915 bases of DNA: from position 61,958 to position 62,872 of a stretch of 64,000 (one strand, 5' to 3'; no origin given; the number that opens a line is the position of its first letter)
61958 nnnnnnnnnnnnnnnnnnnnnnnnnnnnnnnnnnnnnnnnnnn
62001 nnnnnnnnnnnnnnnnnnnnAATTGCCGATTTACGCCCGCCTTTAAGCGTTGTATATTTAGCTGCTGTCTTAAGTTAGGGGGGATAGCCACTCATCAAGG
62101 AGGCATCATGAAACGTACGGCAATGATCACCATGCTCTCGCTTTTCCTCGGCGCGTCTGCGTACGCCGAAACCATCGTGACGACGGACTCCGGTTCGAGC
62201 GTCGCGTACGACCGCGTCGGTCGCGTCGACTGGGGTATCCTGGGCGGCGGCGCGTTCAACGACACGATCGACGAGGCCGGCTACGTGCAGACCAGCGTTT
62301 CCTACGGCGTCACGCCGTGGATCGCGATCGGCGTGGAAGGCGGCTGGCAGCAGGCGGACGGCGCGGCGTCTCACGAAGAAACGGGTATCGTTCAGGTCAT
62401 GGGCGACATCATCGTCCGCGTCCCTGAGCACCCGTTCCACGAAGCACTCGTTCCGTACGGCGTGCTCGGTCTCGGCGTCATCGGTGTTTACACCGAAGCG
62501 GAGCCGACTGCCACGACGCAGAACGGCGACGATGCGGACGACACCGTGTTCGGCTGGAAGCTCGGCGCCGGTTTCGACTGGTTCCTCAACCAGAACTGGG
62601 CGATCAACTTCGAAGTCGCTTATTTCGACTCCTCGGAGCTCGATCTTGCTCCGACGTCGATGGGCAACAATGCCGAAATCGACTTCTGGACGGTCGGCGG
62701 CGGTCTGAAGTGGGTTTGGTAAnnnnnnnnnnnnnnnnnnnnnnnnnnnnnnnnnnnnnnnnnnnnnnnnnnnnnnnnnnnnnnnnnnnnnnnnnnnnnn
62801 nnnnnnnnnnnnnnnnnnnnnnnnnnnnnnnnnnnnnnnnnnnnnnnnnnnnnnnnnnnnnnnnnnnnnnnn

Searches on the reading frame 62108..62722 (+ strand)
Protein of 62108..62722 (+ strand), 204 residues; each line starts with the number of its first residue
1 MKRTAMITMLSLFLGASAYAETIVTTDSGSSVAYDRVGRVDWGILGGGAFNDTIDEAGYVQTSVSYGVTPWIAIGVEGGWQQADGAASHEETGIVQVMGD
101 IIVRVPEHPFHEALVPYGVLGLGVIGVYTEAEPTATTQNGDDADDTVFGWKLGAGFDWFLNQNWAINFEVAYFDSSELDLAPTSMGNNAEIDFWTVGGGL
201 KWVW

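Call 7: search_protein_families(library=pfam, proteins=[window:62108-62722:+], max_evalue=1)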
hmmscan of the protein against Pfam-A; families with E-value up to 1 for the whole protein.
window:62108-62722:+ (204 aa): 3 families
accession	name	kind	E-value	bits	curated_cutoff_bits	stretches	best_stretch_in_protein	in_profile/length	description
PF13505.12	OMP_b-brl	-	6.5e-13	49.7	28.7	1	10-197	5-168/175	Outer membrane protein beta-barrel domain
PF02530.20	Porin_2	-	0.0055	16.6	22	1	40-177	209-333/357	Porin subfamily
PF03922.20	OmpW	-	0.13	12.6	24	1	115-174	101-162/195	OmpW family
